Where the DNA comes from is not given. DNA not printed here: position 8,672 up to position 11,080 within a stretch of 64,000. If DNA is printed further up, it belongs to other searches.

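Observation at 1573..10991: Orphan short glycyl-radical enzyme plus activase heading a glycan-processing-like operon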

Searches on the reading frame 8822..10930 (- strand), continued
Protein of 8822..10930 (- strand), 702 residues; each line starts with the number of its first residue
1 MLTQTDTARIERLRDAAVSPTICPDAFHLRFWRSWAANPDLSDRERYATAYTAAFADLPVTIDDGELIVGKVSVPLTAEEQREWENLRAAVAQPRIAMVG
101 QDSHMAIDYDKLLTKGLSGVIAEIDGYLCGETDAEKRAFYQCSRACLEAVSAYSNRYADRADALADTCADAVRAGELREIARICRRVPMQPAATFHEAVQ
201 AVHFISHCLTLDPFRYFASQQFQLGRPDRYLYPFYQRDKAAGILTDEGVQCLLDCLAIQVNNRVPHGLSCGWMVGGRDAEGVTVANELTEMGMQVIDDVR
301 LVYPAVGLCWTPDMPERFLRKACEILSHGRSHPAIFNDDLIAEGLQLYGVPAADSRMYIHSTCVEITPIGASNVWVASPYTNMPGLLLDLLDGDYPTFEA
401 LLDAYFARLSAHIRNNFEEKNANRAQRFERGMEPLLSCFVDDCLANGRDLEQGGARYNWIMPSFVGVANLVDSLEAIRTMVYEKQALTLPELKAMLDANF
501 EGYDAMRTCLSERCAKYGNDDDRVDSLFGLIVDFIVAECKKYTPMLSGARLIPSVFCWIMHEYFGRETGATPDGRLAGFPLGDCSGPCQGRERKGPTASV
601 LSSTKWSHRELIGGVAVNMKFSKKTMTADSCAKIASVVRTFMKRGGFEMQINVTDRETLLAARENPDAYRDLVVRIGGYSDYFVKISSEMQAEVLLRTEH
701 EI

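Call 24: find_related_loci(query=A1, collection=genome_contigs, flank=10000)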
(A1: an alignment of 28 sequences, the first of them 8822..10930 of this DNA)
Query A1 (702 aa) in genome_contigs; peptide patterns used: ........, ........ (x = any residue, [..] = any of these).
363 stretches matched a pattern; 312 encode a relative of the query (tblastn E <= 1e-3); the best 80 are kept; 80 distinct loci.
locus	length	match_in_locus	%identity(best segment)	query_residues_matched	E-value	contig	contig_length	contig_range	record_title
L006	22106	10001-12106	68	1-702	0e+0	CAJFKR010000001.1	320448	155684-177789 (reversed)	Candidatus Flemingibacterium merdigallinarum isolate Chicken_22_mag_3 genome assembly, contig: MAGpy_11413_22_idba_bin_3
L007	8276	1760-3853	66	6-702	0e+0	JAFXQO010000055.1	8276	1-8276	MAG: Clostridia bacterium isolate RGIG6655 Sheep_Rumen-1__c1107535, whole genome shotgun sequence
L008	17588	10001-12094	66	6-702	0e+0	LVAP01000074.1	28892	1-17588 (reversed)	MAG: Clostridiales bacterium Firm_10 Firm_10_contig_49570, whole genome shotgun sequence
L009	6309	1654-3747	64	6-702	0e+0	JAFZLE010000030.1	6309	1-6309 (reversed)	MAG: Clostridia bacterium isolate RGIG7867 Water_buffalos_Reticulum-4__c64912, whole genome shotgun sequence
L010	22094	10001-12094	63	6-701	0e+0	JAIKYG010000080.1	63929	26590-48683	MAG: Clostridiales bacterium isolate RUI475 k141_8692433_flag=0_multi=15.9976_len=63929, whole genome shotgun sequence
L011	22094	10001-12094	62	6-702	0e+0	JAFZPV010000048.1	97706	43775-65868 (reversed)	MAG: Clostridia bacterium isolate RGIG7988 Water_buffalos_Rumen-1__c877568, whole genome shotgun sequence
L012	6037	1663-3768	63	1-702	0e+0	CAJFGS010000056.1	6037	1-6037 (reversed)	Candidatus Avimonas merdigallinarum isolate Chicken_16_mag_116 genome assembly, contig: MAGpy_11413_16_idba_bin_116_fasc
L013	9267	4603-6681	60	9-702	0e+0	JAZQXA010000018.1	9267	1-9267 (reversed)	MAG: Candidatus Flemingiibacterium sp. isolate T1900045163_TC20190157.MAGScoT_cleanbin_000012 SGB_5099_k141_2225082, who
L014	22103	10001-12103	59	1-702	0e+0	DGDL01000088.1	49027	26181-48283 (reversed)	MAG TPA_asm: Clostridiales bacterium UBA3953 UBA3953_contig_4699, whole genome shotgun sequence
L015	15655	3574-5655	58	9-702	0e+0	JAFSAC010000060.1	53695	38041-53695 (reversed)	MAG: Clostridia bacterium isolate RGIG2955 Goat_Rectum-1__c741375, whole genome shotgun sequence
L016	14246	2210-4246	61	27-702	0e+0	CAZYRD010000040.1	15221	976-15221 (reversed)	MAG TPA_asm: uncultured Faecalibacterium sp. isolate SRP315200_co1_671 genome assembly, contig: NODE_7841_length_15221_c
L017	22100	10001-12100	60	1-702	0e+0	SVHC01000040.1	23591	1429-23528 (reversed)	MAG: Clostridiales bacterium isolate SIG374 NODE_41665_length_23591_cov_2.062266, whole genome shotgun sequence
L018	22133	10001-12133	61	2-702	0e+0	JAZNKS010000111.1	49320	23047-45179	MAG: Candidatus Flemingiibacterium sp. isolate T1900044674_TS20190140.MAGScoT_cleanbin_000004 SGB_1620_k141_3200195, who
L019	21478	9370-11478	58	1-702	0e+0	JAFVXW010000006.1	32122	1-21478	MAG: Lachnospiraceae bacterium isolate RGIG5494 Sheep_Colon.Co__c247543, whole genome shotgun sequence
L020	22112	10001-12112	60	2-702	0e+0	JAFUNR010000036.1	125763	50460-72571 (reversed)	MAG: Oscillospiraceae bacterium isolate RGIG4660 Roe_deer_Rectum-4__c299736, whole genome shotgun sequence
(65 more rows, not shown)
